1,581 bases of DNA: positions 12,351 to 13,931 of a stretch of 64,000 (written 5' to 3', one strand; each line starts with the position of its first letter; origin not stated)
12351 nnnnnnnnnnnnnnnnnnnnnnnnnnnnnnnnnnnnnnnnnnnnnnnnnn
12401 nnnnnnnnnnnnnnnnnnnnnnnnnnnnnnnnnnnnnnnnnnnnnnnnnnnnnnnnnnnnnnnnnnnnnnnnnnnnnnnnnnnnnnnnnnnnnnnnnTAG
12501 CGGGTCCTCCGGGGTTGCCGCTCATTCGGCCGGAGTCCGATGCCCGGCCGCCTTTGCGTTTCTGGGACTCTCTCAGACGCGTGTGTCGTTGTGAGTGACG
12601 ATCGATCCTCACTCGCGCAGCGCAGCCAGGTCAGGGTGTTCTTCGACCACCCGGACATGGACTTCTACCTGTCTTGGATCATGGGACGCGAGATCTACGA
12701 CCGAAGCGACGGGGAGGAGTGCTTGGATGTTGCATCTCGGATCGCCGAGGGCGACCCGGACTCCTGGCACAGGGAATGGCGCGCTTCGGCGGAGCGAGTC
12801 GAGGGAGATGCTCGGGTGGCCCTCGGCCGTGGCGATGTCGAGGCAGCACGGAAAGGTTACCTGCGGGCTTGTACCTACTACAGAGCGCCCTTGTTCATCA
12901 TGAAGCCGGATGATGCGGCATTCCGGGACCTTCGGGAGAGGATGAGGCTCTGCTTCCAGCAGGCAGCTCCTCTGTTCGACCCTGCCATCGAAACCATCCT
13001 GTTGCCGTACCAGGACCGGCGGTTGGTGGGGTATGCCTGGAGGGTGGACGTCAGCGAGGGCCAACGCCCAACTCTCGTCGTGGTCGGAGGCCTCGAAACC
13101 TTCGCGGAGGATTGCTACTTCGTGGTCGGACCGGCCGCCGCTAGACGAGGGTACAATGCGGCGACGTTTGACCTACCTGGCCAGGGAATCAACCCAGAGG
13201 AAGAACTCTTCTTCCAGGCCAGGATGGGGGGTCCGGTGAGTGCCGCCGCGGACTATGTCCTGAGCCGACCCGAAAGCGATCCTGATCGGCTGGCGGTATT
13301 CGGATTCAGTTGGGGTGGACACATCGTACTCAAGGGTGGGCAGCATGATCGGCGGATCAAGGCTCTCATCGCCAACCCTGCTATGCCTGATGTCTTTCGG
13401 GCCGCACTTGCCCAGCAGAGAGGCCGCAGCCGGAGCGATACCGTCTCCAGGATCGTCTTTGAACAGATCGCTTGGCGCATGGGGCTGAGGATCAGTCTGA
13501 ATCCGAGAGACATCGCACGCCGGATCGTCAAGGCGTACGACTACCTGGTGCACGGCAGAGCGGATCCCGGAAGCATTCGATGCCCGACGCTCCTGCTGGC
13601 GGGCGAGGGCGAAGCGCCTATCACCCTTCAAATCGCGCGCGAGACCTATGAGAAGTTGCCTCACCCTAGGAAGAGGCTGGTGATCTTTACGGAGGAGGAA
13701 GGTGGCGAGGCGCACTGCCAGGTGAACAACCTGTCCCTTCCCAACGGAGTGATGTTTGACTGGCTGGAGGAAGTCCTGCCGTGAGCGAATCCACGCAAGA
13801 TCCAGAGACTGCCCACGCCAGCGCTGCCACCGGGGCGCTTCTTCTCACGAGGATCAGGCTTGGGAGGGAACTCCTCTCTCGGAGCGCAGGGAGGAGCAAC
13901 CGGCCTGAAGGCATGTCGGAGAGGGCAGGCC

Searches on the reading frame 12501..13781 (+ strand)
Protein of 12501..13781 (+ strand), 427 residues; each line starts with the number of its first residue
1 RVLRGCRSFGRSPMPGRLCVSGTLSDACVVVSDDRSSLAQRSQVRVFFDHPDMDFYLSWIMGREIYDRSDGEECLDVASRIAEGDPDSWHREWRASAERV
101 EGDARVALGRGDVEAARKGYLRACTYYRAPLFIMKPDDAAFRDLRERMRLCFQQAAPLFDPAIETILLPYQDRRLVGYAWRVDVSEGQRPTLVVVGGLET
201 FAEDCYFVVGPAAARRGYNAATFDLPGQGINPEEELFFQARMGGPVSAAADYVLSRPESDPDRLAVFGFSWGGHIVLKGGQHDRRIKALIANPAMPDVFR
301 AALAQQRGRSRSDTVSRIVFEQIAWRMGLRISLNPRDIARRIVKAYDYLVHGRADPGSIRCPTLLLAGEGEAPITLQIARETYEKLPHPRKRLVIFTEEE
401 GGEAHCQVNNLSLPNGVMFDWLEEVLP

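Call 57: search_protein_families(library=pfam, proteins=[window:12501-13781:+], max_evalue=0.00001)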
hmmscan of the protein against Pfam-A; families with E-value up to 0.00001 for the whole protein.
seq(427 aa): 4 families
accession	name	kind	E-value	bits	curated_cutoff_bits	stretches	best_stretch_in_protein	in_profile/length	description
PF06500.17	FrsA-like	-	1e-07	31.5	22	1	89-293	97-297/414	Esterase FrsA-like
PF12697.13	Abhydrolase_6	-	1.1e-06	30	26.3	1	209-387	20-187/217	Alpha/beta hydrolase family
PF00561.26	Abhydrolase_1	-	2.4e-06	27.8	25.8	0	190-332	1-141/245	alpha/beta hydrolase fold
PF12146.15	Hydrolase_4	-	2.5e-06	27.4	27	0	205-294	19-110/239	Serine aminopeptidase, S33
